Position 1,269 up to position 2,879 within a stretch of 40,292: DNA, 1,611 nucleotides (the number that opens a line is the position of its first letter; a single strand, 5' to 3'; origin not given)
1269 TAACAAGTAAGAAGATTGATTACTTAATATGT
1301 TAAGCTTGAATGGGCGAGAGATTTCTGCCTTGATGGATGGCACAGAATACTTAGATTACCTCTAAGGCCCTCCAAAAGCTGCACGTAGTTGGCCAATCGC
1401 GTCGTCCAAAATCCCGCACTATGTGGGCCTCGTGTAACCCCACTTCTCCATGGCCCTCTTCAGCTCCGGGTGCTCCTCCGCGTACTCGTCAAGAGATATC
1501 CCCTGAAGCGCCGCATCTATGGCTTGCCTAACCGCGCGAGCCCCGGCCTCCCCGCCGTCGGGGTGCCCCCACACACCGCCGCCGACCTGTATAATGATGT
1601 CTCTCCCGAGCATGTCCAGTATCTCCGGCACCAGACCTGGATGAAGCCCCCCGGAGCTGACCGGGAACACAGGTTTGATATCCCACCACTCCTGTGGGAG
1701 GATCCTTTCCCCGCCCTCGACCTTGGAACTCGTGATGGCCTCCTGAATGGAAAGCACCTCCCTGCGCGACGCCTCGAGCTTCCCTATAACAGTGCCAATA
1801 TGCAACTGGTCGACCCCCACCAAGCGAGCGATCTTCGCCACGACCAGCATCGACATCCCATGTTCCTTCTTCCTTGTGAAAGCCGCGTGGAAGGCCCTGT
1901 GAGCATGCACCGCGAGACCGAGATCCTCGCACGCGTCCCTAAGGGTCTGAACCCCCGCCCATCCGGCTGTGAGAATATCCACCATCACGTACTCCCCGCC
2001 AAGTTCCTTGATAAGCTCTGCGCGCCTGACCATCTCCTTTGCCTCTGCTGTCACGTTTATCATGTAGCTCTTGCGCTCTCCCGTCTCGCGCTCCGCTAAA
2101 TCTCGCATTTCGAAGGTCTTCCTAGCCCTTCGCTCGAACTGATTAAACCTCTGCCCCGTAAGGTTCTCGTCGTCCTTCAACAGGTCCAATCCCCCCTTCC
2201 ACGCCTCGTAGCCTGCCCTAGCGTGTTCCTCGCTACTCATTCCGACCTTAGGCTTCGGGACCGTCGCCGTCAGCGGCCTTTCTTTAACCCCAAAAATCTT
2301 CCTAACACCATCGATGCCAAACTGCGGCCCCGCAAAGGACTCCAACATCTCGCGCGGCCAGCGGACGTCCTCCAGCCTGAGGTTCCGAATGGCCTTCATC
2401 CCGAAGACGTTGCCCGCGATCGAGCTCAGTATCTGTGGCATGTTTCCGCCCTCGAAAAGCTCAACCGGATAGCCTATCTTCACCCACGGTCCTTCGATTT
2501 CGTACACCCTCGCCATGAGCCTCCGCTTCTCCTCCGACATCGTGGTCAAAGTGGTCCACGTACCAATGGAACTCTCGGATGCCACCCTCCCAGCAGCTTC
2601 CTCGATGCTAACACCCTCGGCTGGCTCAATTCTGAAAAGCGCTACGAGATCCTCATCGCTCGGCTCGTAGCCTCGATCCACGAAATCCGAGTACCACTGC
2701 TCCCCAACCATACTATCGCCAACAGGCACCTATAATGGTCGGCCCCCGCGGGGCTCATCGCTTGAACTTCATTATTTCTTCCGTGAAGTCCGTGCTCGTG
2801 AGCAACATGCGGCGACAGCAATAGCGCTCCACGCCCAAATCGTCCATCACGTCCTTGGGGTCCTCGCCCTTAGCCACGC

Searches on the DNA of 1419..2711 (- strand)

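Call 51: search_rna_families(sources=[L115, L112], threshold=gathering)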
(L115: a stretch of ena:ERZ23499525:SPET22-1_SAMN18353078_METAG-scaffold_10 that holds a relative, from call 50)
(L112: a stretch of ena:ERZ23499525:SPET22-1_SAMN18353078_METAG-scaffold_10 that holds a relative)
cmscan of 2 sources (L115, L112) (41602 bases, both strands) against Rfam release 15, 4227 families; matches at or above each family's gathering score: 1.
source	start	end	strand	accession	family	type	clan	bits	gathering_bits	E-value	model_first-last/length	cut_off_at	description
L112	10400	10484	+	RF00005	tRNA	Gene; tRNA;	CL00001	56.8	29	8.6e-10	1-71/71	no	tRNA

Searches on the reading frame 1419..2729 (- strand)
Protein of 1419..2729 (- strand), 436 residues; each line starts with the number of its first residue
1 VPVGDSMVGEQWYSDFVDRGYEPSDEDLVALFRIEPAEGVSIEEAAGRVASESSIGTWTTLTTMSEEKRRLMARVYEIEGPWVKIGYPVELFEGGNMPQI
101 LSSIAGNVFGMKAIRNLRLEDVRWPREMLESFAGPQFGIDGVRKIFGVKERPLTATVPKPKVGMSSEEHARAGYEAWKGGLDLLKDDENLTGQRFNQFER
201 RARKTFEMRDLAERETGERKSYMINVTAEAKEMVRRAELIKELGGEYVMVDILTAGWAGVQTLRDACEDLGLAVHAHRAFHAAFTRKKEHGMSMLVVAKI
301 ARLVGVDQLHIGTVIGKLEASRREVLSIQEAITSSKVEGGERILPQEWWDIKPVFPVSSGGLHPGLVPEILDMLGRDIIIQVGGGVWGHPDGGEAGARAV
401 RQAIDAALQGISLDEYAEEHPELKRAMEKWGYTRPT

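Call 48: find_encoding_contigs(protein=window:1419-2729:-, flank=10000, max_places=3)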
Protein window:1419-2729:- (436 aa): no gene with exactly this product is on record in the collection.

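Call 50: find_encoding_contigs(protein=window:1419-2711:-, flank=10000, max_places=2)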
Protein window:1419-2711:- (430 aa): 14 contigs read that carry it; 2 places shown.
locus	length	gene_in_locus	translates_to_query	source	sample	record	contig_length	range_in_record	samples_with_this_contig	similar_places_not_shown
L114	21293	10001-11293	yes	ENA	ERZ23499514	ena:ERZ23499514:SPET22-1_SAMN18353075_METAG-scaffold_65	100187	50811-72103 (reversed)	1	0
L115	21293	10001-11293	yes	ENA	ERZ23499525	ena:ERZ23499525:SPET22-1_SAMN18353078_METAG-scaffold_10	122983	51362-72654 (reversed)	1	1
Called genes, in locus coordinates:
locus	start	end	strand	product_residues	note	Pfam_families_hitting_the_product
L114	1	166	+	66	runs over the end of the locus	-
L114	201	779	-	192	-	PF03167:UDG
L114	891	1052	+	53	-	-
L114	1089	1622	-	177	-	-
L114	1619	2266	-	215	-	PF00753:Lactamase_B, PF23023:Anti-Pycsar_Apyc1 (weak), PF12706:Lactamase_B_2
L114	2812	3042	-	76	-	-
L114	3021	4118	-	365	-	PF01656:CbiA (weak), PF13500:AAA_26, PF07085:DRTGG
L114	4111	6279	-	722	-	PF02629:CoA_binding, PF13380:CoA_binding_2, PF13607:Succ_CoA_lig, PF19045:Ligase_CoA_2, PF13549:ATP-grasp_5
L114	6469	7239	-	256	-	PF01061:ABC2_membrane, PF12698:ABC2_membrane_3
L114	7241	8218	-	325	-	PF00005:ABC_tran, PF13304:AAA_21 (weak), PF13732:DrrA1-3_C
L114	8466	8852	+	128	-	PF17135:Ribosomal_L18, PF00828:Ribosomal_L27A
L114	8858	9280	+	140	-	PF00572:Ribosomal_L13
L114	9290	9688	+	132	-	PF00380:Ribosomal_S9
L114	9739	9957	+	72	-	PF01194:RNA_pol_N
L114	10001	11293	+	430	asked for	PF02788:RuBisCO_large_N, PF00016:RuBisCO_large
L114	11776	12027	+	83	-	-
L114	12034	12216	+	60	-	-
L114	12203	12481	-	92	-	PF05016:ParE_toxin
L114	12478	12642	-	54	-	PF24434:DUF7557 (weak)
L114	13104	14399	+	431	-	PF03952:Enolase_N, PF00113:Enolase_C, PF13378:MR_MLE_C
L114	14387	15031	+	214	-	PF00318:Ribosomal_S2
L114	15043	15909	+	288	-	PF01875:Memo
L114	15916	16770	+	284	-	PF00696:AA_kinase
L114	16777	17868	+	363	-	PF01070:FMN_dh, PF00478:IMPDH (faint), PF01070:FMN_dh, PF01645:Glu_synthase (weak)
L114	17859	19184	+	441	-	PF00753:Lactamase_B, PF12706:Lactamase_B_2, PF22505:RNase_J_b_CASP, PF07521:RMMBL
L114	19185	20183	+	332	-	PF00348:polyprenyl_synt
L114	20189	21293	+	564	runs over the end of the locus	PF00749:tRNA-synt_1c, PF03950:tRNA-synt_1c_C, PF20974:tRNA-synt_1c_C2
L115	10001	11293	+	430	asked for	PF02788:RuBisCO_large_N, PF00016:RuBisCO_large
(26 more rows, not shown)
